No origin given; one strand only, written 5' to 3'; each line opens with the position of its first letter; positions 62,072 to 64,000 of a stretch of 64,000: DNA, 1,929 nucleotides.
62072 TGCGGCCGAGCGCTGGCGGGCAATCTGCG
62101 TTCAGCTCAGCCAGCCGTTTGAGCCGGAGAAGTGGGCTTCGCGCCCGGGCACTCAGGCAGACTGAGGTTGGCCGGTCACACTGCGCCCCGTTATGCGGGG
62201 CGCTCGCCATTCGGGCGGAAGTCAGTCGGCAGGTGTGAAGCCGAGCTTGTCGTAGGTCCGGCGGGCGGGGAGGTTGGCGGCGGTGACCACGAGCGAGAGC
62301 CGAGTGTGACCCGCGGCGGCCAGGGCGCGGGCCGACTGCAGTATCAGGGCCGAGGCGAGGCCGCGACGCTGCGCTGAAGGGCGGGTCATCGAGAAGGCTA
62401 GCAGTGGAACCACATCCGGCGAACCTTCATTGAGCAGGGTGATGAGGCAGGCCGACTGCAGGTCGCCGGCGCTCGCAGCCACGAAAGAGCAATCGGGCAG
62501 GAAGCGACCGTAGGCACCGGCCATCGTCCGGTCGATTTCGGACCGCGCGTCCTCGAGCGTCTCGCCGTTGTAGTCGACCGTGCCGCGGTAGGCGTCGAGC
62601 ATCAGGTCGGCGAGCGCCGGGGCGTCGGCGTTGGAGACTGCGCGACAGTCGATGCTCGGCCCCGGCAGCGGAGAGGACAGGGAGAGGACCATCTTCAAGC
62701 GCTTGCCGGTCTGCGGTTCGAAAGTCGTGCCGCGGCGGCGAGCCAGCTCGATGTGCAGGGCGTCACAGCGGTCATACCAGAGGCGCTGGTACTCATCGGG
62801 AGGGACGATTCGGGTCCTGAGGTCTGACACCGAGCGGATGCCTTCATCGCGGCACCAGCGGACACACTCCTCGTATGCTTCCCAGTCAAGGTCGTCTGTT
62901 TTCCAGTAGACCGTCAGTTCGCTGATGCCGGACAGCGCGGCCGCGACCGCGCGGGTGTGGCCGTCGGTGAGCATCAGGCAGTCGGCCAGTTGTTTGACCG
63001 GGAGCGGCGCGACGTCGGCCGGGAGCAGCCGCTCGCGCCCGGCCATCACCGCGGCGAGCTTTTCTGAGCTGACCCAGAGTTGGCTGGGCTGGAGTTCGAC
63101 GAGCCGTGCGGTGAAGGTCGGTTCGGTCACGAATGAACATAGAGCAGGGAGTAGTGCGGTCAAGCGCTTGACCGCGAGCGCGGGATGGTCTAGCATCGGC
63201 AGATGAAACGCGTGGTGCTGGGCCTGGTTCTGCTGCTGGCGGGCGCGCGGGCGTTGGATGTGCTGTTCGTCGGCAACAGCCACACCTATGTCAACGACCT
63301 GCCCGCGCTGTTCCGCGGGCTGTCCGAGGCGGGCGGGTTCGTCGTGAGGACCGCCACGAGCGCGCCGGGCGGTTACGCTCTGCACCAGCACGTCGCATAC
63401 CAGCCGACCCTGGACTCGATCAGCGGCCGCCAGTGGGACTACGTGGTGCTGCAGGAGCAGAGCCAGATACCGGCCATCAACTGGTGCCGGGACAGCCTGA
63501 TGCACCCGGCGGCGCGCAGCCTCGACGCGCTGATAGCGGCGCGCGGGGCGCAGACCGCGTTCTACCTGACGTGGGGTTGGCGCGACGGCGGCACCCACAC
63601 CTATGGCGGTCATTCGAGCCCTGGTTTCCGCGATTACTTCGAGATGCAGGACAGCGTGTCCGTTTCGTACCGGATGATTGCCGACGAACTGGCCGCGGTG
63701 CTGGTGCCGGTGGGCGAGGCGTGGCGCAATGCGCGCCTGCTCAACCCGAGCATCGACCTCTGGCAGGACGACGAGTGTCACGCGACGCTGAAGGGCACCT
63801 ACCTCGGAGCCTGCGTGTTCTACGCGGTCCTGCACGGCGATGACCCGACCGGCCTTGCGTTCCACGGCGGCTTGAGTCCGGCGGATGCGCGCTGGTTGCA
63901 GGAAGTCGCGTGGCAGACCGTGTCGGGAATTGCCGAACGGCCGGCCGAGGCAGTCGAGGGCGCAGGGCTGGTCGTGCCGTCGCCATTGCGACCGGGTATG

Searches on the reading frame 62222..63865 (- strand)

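Call 75: search_protein_families(library=pfam, proteins=[window:62222-63865:-], max_evalue=0.00001)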
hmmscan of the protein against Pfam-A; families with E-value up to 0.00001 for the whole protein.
window:62222-63865:- (547 aa): 2 families
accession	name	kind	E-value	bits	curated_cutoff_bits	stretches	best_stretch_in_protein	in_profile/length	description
PF08445.16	FR47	-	2.6e-09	37.4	22.1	1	493-544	28-78/86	FR47-like protein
PF00583.31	Acetyltransf_1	-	1.1e-08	35.8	20.7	1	461-543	36-116/116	Acetyltransferase (GNAT) family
